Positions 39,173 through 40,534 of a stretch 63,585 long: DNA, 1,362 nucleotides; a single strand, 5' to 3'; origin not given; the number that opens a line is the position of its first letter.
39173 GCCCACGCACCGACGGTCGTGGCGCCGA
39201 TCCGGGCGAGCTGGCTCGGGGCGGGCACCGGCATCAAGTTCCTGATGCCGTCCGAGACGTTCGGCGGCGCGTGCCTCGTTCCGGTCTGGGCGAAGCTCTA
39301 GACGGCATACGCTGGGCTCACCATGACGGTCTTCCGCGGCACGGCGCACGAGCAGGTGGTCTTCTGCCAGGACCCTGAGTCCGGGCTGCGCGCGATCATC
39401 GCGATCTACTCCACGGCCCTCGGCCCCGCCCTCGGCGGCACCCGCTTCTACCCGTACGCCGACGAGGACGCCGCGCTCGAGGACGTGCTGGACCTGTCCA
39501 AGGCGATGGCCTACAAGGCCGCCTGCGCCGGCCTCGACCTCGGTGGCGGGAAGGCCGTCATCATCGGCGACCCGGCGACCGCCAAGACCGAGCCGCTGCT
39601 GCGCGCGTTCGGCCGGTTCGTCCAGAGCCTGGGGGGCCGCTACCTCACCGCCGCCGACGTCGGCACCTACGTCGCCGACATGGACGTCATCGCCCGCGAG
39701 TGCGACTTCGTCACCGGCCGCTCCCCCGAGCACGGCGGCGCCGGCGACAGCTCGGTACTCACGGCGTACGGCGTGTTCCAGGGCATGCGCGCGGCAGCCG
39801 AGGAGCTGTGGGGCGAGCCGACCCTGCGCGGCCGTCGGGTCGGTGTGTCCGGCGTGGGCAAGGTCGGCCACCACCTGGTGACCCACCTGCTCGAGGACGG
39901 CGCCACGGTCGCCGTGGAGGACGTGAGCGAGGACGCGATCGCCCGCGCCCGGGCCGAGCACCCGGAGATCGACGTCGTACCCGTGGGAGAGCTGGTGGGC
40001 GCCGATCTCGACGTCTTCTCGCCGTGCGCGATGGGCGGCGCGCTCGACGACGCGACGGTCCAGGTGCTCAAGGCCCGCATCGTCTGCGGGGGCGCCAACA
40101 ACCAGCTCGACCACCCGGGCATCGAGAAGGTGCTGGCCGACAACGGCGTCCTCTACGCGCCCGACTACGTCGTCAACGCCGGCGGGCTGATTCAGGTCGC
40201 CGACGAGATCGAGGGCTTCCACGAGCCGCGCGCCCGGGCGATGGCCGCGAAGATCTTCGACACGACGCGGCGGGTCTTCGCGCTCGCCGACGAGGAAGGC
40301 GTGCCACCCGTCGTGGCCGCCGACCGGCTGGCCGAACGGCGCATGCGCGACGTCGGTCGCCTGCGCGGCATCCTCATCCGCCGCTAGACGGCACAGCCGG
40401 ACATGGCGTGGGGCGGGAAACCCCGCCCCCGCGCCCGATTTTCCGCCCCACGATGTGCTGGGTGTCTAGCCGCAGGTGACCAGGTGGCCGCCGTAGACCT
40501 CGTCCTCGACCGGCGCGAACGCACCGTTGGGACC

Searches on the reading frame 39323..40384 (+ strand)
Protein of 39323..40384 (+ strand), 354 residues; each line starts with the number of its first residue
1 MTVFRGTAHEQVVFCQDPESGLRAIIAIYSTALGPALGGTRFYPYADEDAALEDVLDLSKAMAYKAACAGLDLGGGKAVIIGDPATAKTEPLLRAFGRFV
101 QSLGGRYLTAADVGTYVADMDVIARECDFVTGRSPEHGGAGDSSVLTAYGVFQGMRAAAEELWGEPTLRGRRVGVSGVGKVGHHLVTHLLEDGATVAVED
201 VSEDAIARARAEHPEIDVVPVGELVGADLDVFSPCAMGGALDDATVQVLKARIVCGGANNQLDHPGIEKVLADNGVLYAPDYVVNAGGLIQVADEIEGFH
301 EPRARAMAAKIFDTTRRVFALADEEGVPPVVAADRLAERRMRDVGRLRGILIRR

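Call 60: find_homologous_proteins(query=window:39323-40384:+, max_evalue=1e-60)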
Query window:39323-40384:+ (354 aa): 7998 proteins with E <= 1e-60 among 8000 candidates; the best 120 are listed.
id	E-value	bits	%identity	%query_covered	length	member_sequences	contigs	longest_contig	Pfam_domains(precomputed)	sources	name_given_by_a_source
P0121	1.7e-228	775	100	100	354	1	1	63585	PF02812.24,PF00208.28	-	-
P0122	2.8e-184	630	80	100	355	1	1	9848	PF02812.24,PF00208.28,PF03807.24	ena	-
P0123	1.2e-180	618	-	-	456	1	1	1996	PF02812.24,PF00208.28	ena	-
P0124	1.8e-180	618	80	99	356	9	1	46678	PF02812.24,PF00208.28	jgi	jgi:valine dehydrogenase (NAD+)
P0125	3.8e-179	613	79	98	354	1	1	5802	PF02812.24,PF00208.28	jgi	jgi:valine dehydrogenase (NAD+)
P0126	5.5e-179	613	79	100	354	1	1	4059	PF02812.24,PF00208.28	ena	-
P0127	3.3e-178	610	79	98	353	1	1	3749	PF02812.24,PF00208.28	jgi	jgi:valine dehydrogenase (NAD+)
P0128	8.1e-178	609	80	98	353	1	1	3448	PF02812.24,PF00208.28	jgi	jgi:valine dehydrogenase (NAD+)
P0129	1.0e-177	608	79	100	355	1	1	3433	PF02812.24,PF00208.28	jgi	jgi:valine dehydrogenase (NAD+)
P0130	2.3e-177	607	77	100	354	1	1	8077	PF02812.24,PF00208.28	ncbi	-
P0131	3.0e-177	607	79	98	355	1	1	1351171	PF02812.24,PF00208.28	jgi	jgi:valine dehydrogenase (NAD+)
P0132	6.9e-177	606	78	99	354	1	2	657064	PF02812.24,PF00208.28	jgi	jgi:valine dehydrogenase (NAD+)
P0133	1.3e-176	605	79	98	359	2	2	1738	PF02812.24,PF00208.28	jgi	jgi:valine dehydrogenase (NAD+)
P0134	2.2e-176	604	80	98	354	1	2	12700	PF02812.24,PF00208.28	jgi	jgi:valine dehydrogenase (NAD+)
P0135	4.0e-176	603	78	98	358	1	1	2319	PF02812.24,PF00208.28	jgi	jgi:valine dehydrogenase (NAD+)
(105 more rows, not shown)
